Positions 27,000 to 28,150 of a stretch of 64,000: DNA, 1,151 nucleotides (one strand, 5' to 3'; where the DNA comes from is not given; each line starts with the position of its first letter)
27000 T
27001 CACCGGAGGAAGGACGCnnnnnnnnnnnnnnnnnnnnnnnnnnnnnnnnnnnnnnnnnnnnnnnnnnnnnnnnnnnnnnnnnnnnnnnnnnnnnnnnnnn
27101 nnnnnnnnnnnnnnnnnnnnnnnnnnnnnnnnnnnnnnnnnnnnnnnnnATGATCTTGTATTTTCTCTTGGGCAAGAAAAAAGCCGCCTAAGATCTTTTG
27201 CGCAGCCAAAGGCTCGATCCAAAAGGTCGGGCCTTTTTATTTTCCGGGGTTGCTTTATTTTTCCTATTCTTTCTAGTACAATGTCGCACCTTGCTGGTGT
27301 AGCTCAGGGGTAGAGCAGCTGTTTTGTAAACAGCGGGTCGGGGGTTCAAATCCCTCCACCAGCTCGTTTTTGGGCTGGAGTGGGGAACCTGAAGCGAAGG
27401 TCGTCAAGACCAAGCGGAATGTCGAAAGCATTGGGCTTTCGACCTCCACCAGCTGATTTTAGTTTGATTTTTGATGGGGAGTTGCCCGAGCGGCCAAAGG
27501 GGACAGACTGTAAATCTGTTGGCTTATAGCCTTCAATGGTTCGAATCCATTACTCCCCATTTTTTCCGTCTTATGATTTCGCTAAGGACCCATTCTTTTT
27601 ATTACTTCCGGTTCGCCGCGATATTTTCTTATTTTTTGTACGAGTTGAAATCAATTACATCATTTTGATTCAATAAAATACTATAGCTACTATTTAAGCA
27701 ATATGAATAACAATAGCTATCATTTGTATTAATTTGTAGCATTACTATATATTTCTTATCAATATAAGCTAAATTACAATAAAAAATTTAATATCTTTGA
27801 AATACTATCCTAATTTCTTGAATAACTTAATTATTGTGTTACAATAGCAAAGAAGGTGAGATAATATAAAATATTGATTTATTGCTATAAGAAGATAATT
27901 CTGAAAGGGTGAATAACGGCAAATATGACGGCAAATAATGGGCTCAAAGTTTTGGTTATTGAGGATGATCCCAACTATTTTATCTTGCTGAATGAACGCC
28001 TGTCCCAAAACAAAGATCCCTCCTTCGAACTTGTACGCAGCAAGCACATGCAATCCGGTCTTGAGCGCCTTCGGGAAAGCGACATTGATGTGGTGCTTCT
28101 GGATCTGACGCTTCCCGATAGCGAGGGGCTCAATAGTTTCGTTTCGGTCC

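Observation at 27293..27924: tRNA-Thr / tRNA-like / tRNA-Tyr locus with a duplicated tRNA 3' end, abutting a ~25% GC island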

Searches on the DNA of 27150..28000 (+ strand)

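Call 5: search_rna_families(source=window, start=27150, end=28000, threshold=evalue, max_evalue=10, show_alignments=5)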
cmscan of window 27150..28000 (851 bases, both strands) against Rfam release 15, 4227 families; matches with E-value up to 10: 8.
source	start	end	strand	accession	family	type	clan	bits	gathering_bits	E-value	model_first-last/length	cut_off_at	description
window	27293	27364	+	RF00005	tRNA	Gene; tRNA;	CL00001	70.6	29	2.8e-15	1-71/71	no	tRNA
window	27476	27559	+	RF00005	tRNA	Gene; tRNA;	CL00001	56.7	29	1.9e-11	1-71/71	no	tRNA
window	27511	27559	-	RF04351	Plastid-psbl-rps4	Cis-reg;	-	24.6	68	0.011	1-53/53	no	Plastid-psbl-rps4 3UTR RNA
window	27293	27363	+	RF01684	mascRNA-menRNA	Gene;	-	20.3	42.5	0.23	1-56/56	no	MALAT1-associated small cytoplasmic RNA/MEN beta RNA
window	27293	27365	-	RF04354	Plastid-ycf2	Cis-reg;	-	15.3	65.7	4.8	1-75/75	no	Plastid-ycf2 5UTR RNA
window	27947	27991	+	RF01611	ceN108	Gene; snRNA; snoRNA; CD-box;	-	15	50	5.4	21-66/70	no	Caenorhabditis snoRNA ceN108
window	27303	27365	-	RF01151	snoU82P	Gene; snRNA; snoRNA; CD-box;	-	11.3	42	4.1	1-55/55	no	Small nucleolar RNA U82P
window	27943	27987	-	RF02172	RFPL3-AS1_2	Gene; lncRNA;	-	10.2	40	8.6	1-71/71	no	RFPL3 antisense RNA 1 conserved region 2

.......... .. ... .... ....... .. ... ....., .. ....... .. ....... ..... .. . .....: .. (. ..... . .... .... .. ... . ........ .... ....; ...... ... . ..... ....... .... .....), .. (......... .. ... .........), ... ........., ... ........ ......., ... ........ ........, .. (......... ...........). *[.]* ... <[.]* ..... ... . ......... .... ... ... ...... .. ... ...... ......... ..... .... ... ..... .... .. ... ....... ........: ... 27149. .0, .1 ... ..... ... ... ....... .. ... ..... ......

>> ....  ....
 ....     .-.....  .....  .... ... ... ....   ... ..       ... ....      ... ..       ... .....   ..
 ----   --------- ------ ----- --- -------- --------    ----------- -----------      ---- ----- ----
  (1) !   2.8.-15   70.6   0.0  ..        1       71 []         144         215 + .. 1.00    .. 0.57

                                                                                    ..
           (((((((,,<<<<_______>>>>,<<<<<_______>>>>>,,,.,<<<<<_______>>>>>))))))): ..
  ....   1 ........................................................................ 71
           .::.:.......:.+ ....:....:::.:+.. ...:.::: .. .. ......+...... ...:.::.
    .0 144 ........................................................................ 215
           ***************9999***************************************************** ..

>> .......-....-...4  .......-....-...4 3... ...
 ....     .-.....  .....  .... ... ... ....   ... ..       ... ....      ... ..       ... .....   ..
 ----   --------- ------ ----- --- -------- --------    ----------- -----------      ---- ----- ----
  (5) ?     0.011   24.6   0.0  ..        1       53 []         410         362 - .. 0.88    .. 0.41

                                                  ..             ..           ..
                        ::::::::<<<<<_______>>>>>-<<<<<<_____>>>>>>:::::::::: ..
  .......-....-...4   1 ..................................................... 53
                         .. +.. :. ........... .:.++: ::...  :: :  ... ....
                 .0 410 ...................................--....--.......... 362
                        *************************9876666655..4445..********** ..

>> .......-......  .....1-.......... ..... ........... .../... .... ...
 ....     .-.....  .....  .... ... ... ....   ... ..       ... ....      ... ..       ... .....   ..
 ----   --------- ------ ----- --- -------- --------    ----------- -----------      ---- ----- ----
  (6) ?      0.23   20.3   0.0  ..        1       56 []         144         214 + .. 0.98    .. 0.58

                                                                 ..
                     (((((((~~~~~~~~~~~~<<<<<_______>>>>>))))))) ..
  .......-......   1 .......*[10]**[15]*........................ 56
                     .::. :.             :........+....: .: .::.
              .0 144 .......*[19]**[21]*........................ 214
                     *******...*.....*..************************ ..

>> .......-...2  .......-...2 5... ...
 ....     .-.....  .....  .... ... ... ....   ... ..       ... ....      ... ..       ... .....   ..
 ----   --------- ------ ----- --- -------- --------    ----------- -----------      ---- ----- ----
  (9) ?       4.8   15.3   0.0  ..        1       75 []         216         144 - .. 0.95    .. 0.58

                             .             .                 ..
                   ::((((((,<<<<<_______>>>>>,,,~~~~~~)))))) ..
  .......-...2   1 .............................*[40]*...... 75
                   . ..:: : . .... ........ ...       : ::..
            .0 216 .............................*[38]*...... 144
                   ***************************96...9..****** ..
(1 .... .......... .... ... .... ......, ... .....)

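Call 57: build_rna_model(alignment_id=A3, structure=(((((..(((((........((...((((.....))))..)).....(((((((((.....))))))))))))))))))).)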
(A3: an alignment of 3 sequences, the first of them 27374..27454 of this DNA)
Model R1 built from alignment A3 (3 sequences, 81 columns); structure: as given.
model positions 81; base pairs 25; branch points 1; effective number of sequences 0.98; information 0.7 bits per position. Calibrated on 0.2 Mb of random sequence (short: E-values are rough).
structure used (alignment columns):
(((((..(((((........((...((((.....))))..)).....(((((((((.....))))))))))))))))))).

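Call 59: search_with_rna_model(model_id=R1, sources=[window, L007, L008, L009, L010, L011, L012, L013, L014, L015, L016, L017, L018, L019, L041, L042, L043, L044, L045, L047, L051, L052, L053, L054, L055, L056, L057, L058, L059, L060, L061, L062, L063, L064, L065, L066, L067], max_evalue=10, show_alignments=6)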
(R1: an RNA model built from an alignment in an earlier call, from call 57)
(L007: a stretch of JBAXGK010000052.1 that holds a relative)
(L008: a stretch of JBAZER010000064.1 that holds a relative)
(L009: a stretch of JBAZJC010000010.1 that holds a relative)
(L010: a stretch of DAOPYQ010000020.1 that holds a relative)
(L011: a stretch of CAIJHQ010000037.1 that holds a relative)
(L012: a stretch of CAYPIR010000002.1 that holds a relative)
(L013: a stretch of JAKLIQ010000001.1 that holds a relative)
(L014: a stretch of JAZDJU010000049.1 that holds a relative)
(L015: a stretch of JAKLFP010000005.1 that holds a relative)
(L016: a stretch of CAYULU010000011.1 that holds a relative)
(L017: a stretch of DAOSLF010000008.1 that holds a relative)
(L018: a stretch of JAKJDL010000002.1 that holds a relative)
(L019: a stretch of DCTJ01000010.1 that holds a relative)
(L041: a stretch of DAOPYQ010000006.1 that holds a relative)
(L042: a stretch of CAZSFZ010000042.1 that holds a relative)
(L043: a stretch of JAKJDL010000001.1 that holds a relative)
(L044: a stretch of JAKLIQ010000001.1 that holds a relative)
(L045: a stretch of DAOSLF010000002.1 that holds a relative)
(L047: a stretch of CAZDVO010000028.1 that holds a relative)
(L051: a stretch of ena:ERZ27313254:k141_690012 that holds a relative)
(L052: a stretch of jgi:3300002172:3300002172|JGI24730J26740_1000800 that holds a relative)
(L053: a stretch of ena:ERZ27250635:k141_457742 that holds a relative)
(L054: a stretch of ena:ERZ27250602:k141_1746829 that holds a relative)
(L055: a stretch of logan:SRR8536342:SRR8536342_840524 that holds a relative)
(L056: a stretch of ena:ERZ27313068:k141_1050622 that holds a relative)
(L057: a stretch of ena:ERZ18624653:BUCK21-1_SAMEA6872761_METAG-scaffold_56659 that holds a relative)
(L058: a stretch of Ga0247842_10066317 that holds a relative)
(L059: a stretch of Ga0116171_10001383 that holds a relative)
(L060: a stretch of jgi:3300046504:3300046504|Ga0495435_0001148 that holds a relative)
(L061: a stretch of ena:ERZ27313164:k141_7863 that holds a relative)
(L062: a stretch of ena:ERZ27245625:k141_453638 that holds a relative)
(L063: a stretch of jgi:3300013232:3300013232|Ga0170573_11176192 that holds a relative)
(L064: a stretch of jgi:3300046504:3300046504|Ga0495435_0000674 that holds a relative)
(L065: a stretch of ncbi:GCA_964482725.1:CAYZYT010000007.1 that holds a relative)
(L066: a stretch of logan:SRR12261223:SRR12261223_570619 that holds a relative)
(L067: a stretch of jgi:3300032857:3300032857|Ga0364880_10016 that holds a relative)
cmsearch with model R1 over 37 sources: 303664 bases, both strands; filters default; matches with E-value up to 10: 4.
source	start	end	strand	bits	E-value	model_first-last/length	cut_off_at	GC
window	27374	27454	+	110.6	2.9e-26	1-81/81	no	0.57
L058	470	550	+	109.6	5.3e-26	1-81/81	no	0.59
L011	5390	5470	+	104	1.7e-24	1-81/81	no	0.6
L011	729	753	+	12.3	4.6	1-81/81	no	0.76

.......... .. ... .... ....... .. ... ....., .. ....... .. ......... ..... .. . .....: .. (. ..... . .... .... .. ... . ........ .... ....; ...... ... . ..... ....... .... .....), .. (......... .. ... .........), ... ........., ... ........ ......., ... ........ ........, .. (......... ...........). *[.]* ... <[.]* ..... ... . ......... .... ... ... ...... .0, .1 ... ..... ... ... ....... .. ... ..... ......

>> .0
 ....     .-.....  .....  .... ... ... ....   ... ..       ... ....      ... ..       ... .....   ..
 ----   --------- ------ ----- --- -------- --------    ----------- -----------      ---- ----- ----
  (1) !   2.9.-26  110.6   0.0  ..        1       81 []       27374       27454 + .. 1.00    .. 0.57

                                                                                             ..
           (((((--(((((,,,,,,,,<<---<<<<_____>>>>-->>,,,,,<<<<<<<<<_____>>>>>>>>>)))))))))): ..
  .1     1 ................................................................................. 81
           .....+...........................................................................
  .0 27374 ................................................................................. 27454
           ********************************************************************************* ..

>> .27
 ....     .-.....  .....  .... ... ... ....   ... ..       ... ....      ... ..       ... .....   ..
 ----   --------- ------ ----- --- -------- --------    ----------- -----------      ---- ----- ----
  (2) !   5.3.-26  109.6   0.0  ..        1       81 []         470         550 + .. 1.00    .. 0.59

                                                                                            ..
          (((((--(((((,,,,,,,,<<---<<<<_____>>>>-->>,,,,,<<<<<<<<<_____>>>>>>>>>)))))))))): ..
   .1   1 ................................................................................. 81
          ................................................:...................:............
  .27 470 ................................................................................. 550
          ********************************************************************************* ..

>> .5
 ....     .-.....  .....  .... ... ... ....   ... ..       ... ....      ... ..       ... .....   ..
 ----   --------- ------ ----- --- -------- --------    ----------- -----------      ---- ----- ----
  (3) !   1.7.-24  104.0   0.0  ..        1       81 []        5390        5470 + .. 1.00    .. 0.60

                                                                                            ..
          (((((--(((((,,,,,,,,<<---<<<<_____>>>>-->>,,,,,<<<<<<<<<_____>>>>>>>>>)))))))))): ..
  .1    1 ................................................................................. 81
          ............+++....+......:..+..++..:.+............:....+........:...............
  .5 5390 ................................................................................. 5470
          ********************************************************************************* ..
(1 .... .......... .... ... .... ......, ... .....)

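Call 72: search_dna_similar(query=window:27366-27460:+, collection=phages, mode=distant, max_evalue=0.01, max_rows=10)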
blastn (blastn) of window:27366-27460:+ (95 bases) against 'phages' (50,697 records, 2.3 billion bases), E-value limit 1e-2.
No match.

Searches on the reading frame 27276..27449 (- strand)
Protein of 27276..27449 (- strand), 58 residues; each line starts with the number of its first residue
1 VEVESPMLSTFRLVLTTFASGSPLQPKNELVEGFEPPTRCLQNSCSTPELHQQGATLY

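Call 42: find_homologous_proteins(query=window:27276-27449:-, max_evalue=10)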
Query seq(58 aa) (58 aa): 1 proteins with E <= 10 among 1 candidates.
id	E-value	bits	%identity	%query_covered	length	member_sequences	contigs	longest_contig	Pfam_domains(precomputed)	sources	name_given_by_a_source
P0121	3.7e-5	41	95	38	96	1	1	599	-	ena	-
